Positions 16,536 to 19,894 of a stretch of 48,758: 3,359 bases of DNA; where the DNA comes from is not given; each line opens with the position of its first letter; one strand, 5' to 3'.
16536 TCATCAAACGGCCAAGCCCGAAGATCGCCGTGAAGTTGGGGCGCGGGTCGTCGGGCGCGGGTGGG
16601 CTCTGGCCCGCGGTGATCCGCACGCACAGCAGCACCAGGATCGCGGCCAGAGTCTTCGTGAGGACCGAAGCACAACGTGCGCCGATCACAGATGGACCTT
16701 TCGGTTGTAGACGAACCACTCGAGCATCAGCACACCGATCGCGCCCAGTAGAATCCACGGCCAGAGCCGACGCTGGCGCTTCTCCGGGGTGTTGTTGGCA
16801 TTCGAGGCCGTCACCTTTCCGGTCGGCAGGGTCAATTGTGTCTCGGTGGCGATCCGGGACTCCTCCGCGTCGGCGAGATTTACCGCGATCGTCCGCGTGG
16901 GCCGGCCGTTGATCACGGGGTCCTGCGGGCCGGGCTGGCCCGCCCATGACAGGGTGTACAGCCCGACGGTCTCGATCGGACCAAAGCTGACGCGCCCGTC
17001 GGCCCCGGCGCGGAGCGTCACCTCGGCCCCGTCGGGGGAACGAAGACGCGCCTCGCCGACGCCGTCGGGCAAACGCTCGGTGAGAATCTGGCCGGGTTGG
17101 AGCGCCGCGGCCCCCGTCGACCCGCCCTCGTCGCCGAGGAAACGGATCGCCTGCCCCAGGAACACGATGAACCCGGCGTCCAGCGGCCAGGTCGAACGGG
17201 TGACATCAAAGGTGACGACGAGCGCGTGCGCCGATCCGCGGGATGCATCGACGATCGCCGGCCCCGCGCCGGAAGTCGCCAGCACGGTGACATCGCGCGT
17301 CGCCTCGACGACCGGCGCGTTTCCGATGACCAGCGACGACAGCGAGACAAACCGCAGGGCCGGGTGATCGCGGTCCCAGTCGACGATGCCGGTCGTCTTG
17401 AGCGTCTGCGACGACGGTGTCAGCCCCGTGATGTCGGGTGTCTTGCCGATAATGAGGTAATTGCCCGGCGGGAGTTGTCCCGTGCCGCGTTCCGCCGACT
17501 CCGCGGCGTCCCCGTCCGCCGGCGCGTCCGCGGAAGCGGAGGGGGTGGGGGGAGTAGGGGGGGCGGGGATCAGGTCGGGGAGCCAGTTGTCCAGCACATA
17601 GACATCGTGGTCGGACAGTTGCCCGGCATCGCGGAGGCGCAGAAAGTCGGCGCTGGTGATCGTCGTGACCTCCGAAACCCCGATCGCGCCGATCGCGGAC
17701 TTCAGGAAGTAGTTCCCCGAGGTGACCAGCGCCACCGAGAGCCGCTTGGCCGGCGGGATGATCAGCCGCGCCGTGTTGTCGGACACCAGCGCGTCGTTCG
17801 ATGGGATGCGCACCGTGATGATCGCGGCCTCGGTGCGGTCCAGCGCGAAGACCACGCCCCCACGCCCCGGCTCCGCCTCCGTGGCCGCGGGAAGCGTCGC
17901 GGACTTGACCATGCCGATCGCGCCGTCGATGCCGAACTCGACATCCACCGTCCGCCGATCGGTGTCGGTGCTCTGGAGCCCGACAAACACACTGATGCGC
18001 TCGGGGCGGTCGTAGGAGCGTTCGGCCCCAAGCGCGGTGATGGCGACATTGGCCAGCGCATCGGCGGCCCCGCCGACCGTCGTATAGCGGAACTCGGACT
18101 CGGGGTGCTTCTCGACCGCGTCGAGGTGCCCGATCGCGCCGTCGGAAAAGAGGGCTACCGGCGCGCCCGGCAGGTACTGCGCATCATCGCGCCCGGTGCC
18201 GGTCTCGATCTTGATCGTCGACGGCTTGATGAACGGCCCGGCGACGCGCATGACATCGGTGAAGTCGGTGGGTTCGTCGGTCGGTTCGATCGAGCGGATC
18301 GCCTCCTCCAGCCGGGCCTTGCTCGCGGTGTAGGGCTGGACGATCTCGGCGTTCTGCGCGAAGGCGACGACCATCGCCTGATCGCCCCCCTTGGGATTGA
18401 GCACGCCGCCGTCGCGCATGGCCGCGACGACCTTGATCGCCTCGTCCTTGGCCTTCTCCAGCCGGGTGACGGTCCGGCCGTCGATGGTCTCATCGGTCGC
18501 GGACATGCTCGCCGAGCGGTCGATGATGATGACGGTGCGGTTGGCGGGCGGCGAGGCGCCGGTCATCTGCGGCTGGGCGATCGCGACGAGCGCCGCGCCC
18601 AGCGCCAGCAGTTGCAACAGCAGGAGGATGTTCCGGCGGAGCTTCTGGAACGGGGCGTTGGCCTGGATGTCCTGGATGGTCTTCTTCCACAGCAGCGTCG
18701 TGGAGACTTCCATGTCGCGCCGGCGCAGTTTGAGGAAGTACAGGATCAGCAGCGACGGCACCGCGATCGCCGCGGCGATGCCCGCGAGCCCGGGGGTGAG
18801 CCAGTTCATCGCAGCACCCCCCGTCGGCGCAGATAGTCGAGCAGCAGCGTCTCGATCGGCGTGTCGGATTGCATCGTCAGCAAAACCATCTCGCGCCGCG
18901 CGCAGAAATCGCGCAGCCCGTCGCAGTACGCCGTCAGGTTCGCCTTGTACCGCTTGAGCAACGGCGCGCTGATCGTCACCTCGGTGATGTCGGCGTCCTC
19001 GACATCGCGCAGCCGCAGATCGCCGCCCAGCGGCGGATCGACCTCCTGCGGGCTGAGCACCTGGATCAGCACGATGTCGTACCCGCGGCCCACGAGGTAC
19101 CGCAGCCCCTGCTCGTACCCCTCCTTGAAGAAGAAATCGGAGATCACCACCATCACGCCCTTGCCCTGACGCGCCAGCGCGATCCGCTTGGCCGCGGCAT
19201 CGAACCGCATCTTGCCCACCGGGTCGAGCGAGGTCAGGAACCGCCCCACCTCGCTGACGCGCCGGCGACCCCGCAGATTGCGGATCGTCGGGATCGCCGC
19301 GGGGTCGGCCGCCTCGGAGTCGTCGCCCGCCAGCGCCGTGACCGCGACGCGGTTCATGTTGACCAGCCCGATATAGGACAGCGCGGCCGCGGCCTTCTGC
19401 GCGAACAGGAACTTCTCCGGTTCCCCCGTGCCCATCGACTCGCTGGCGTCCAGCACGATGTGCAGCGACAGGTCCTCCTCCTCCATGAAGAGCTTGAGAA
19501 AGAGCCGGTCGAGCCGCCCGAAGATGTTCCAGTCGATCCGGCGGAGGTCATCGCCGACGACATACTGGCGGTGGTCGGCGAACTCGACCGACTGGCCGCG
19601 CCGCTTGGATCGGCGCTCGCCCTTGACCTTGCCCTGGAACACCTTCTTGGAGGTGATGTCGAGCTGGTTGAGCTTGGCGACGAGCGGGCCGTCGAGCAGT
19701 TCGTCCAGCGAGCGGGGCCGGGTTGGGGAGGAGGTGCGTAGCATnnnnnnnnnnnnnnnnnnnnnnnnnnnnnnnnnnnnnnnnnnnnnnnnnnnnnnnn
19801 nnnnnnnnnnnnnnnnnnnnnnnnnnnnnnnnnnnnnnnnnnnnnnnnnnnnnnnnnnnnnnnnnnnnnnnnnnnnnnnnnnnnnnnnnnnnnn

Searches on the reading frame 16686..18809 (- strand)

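Call 8: search_protein_families(library=pfam, proteins=[window:16686-18809:-], max_evalue=0.0001)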
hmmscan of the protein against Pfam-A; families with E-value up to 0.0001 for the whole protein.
window:16686-18809:- (707 aa): 2 families
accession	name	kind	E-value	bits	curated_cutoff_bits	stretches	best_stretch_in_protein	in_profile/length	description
PF13519.12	VWA_2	-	2.4e-13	51.1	27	1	92-194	1-89/107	von Willebrand factor type A domain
PF07584.16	BatA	-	1.7e-11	44.8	25.9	1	1-80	1-77/77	Aerotolerance regulator N-terminal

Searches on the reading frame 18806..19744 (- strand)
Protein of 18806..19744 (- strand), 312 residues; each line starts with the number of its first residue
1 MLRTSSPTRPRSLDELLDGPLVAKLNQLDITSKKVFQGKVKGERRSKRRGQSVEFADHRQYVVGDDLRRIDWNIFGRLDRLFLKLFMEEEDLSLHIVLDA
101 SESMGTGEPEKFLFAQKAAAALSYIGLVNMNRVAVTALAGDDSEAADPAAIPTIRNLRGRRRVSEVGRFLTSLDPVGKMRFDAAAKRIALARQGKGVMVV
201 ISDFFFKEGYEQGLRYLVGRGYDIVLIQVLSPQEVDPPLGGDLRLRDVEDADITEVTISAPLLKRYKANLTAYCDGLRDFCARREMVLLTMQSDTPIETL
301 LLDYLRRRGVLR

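Call 9: search_protein_families(library=pfam, proteins=[window:18806-19744:-], max_evalue=0.0001)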
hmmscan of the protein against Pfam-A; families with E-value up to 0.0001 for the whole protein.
window:18806-19744:- (312 aa): 1 family
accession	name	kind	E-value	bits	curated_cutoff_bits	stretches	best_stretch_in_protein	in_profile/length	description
PF01882.25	DUF58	-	4.2e-30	105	23.4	1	57-269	1-209/216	Protein of unknown function DUF58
